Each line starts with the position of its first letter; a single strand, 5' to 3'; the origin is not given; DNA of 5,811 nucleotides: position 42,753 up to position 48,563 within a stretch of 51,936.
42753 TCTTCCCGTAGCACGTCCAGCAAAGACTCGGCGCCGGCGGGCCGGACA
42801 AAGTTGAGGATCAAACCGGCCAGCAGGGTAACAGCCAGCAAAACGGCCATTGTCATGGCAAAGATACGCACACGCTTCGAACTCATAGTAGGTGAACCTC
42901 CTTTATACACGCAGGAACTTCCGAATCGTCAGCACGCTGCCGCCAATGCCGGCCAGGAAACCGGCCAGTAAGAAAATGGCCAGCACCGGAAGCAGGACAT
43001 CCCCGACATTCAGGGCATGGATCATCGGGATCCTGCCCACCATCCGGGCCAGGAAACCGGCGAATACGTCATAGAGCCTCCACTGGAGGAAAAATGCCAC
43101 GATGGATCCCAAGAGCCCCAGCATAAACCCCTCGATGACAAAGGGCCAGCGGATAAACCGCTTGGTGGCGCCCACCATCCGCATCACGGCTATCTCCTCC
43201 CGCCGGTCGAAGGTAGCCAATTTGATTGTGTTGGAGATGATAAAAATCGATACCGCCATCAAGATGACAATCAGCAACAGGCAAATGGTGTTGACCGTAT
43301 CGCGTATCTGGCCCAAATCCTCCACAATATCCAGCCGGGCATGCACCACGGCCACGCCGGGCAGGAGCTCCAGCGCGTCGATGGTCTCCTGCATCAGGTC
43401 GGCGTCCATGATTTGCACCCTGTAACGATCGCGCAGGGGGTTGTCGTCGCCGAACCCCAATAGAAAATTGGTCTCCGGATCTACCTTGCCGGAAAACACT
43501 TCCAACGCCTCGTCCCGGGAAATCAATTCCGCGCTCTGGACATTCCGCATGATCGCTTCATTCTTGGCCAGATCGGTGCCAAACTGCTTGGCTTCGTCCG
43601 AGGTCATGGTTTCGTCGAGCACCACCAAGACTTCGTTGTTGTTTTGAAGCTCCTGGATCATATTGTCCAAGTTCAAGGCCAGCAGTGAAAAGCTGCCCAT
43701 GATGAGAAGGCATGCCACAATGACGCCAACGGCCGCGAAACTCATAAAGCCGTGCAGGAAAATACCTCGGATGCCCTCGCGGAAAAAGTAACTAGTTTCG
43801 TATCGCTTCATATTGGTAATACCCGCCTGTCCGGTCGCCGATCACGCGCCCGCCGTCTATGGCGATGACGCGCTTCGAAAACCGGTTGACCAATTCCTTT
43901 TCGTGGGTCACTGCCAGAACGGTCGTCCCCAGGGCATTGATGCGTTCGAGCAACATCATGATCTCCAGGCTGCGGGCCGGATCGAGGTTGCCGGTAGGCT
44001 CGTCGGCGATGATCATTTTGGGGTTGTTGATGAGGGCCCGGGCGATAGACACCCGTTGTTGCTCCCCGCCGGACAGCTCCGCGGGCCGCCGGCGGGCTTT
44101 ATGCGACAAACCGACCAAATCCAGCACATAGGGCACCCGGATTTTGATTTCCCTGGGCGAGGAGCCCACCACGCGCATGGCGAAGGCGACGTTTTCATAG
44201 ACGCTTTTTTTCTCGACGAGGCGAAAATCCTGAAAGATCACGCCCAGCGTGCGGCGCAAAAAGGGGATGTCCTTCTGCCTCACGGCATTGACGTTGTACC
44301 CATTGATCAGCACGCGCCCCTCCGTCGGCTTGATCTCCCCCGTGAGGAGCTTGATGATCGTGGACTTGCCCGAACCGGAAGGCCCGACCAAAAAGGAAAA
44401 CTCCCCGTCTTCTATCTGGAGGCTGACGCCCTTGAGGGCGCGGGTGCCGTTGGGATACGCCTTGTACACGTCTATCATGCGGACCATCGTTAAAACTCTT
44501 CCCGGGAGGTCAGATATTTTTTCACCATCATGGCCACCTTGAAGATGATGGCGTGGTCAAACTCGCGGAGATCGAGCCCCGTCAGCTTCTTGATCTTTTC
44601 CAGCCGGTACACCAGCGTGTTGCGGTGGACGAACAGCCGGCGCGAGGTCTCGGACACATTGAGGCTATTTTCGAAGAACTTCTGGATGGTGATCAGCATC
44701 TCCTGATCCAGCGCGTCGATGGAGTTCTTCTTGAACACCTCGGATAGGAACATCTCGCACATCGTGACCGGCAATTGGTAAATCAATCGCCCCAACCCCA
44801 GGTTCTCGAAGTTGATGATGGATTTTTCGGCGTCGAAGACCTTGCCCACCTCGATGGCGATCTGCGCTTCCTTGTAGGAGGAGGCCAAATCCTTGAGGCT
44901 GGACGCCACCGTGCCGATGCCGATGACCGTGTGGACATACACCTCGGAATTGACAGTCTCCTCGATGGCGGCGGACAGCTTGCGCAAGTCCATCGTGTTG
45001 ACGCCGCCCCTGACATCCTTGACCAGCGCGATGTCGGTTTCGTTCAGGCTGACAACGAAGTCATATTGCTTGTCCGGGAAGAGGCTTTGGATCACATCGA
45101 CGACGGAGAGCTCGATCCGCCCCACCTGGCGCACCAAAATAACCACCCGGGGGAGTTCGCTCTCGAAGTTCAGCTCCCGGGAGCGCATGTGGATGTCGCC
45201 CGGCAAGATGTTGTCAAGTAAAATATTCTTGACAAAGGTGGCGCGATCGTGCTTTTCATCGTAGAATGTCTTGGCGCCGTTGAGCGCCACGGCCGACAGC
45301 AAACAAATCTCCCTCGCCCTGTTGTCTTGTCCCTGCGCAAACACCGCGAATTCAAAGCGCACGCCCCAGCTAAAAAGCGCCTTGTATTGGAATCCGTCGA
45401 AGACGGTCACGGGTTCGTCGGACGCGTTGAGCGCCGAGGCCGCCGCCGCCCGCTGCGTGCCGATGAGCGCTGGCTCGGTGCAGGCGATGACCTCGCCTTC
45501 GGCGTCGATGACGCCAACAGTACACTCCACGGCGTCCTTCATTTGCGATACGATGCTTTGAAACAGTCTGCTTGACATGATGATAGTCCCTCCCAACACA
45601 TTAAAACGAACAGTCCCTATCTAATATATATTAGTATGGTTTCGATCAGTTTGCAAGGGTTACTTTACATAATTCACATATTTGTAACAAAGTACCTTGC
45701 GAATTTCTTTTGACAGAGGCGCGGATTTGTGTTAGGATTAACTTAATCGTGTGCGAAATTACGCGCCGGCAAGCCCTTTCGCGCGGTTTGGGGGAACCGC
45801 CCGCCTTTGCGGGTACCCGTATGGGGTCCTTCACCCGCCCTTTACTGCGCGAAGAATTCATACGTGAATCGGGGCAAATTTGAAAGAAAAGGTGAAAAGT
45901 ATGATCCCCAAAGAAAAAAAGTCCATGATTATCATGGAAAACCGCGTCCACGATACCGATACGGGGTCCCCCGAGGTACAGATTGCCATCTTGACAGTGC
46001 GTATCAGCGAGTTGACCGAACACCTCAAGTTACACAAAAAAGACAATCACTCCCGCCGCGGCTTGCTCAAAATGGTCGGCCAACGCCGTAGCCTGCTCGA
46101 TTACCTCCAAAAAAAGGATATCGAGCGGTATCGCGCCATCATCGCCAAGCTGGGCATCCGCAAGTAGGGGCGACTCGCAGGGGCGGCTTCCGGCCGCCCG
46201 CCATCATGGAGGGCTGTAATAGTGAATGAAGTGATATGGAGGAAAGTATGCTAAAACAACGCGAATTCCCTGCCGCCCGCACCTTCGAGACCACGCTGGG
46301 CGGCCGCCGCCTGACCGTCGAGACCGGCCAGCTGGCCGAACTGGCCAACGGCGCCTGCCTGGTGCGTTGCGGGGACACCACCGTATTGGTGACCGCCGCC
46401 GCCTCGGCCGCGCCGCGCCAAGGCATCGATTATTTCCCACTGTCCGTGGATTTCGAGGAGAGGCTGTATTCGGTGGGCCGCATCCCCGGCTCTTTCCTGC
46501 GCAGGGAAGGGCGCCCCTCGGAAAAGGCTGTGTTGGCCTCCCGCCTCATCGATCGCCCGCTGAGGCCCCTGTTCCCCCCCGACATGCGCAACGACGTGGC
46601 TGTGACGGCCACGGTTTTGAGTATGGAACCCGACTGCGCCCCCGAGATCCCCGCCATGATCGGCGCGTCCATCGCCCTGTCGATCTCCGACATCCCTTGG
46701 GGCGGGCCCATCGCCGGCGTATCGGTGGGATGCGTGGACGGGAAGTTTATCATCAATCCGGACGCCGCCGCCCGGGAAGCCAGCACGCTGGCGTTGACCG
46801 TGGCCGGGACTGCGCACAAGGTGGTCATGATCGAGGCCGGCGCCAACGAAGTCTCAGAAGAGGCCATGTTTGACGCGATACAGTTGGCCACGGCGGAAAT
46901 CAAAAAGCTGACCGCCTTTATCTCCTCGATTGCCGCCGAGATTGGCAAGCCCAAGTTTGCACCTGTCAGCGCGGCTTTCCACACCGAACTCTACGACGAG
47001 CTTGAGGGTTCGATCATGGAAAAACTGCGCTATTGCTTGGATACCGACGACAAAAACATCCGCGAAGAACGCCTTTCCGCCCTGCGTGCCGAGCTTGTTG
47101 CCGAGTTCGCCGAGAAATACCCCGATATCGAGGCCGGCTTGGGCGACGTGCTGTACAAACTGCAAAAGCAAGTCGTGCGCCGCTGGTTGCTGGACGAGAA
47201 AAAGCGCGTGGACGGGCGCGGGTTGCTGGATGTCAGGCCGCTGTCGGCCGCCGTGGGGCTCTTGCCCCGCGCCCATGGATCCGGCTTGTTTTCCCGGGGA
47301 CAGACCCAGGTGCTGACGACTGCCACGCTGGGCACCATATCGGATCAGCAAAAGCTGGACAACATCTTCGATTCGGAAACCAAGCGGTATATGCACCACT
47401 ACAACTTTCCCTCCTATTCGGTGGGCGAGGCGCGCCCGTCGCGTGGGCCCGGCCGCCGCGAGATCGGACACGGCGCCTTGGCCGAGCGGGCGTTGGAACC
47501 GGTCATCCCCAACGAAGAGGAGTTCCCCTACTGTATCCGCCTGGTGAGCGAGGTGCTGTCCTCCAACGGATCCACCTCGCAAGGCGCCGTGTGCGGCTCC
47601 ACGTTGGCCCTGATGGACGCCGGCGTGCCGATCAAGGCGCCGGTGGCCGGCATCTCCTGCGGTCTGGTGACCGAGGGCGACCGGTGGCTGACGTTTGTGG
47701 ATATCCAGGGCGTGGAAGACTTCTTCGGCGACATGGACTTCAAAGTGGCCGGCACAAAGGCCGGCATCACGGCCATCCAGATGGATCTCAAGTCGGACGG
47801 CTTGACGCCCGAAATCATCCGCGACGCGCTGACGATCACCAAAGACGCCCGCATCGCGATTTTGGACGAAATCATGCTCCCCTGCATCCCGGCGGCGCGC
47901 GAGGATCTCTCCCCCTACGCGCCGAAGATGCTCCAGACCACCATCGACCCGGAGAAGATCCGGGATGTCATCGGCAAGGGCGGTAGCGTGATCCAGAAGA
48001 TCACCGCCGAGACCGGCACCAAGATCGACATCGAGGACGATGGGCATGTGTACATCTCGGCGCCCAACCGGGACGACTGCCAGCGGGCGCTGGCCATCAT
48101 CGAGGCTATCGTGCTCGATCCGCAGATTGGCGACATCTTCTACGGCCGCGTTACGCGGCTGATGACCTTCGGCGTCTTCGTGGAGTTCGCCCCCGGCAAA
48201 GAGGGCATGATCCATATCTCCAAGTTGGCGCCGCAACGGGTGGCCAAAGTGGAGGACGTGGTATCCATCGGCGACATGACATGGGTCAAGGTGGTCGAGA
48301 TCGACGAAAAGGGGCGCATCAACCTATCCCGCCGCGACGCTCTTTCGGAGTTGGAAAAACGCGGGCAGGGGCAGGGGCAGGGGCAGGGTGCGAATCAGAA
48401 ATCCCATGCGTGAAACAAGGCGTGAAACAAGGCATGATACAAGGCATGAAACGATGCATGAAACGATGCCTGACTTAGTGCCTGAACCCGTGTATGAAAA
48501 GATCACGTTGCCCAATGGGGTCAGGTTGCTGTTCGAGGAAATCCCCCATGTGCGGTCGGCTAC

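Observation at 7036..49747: Recurrent duplication of the last 12-18 nt of genes, stop codon included, immediately downstream, with 0-175 nt of filler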

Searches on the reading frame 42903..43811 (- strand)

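Call 56: search_protein_families(library=pfam, proteins=[window:42903-43811:-])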
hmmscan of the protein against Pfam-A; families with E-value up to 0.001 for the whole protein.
window:42903-43811:- (302 aa): 2 families
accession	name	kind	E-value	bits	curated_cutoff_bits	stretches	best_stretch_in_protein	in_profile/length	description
PF18075.7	FtsX_ECD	-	1.9e-14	54.5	23.5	1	60-156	2-96/96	FtsX extracellular domain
PF02687.27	FtsX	-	3.4e-13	50.1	25.5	1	179-288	2-112/120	FtsX-like permease C-terminal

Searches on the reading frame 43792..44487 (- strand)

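Call 56: search_protein_families(library=pfam, proteins=[window:43792-44487:-])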
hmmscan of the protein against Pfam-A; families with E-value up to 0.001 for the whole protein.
window:43792-44487:- (231 aa): 7 families
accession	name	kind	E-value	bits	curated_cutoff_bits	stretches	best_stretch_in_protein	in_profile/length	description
PF00005.33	ABC_tran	-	5.4e-38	131.1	25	1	18-165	1-136/137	ABC transporter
PF13304.12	AAA_21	-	4.5e-06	27.4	27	0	30-48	1-19/304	AAA domain, putative AbiEii toxin, Type IV TA system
PF02463.25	SMC_N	-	0.00015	21.7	40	0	28-203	24-205/220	RecF/RecN/SMC N terminal domain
PF03193.22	RsgA_GTPase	-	0.00028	21.2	30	1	20-54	99-132/174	RsgA GTPase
PF13191.12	AAA_16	-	0.00033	21.6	32.6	1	28-81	24-70/167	AAA ATPase domain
PF13555.12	AAA_29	-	0.00037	20.6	27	1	21-45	15-39/61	P-loop containing region of AAA domain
PF13671.12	AAA_33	-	0.00067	20.4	27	0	32-49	3-20/143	AAA domain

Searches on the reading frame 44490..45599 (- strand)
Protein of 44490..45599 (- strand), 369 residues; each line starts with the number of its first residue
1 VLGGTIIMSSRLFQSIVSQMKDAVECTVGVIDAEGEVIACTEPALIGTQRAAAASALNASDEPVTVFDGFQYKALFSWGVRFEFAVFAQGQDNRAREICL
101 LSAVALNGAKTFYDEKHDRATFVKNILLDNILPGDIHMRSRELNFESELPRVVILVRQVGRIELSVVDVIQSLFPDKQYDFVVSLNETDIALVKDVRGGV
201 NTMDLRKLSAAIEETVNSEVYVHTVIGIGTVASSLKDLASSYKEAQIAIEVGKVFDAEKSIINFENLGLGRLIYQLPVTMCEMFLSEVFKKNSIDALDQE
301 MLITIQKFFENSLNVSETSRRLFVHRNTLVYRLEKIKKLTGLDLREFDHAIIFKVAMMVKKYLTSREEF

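Call 56: search_protein_families(library=pfam, proteins=[window:44490-45599:-])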
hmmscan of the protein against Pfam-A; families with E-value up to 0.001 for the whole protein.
window:44490-45599:- (369 aa): 3 families
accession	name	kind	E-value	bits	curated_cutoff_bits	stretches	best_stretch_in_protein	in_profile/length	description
PF13556.12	HTH_30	-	1.2e-18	67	27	1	302-358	2-58/59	PucR C-terminal helix-turn-helix domain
PF17853.6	GGDEF_2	-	1.9e-11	44.7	24.5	1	135-251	7-116/116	GGDEF-like domain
PF05651.19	Diacid_rec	-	7.7e-06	26.1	23.6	1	9-62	2-55/134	Putative sugar diacid recognition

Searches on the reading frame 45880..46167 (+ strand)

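Call 56: search_protein_families(library=pfam, proteins=[window:45880-46167:+])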
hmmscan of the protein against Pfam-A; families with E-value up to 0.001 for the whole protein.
window:45880-46167:+ (95 aa): 1 family
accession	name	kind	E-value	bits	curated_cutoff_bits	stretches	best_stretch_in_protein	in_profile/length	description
PF00312.27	Ribosomal_S15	-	1e-37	128.6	31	1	15-94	3-81/81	Ribosomal protein S15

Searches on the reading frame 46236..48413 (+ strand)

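Call 56: search_protein_families(library=pfam, proteins=[window:46236-48413:+])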
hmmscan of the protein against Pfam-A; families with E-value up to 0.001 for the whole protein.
window:46236-48413:+ (725 aa): 6 families
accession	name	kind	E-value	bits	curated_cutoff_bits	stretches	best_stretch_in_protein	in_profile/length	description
PF01138.27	RNase_PH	-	9.1e-57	191.5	25.5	2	333-465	2-130/130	3' exoribonuclease family, domain 1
PF03725.20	RNase_PH_C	-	1.7e-17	63.6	20.8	1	157-220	1-66/67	3' exoribonuclease family, domain 2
PF00575.29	S1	-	6.2e-16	59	22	1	629-700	2-74/74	S1 RNA binding domain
PF00013.35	KH_1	-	9.5e-13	48.1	21.5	1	569-623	5-65/66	KH domain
PF03726.19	PNPase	-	9.7e-12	45.6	24.6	1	252-328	2-80/81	Polyribonucleotide nucleotidyltransferase, RNA binding domain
PF22675.2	KH-I_KHDC4-BBP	-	0.00015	22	30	1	576-619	9-52/76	KHDC4/BBP-like, KH-domain type I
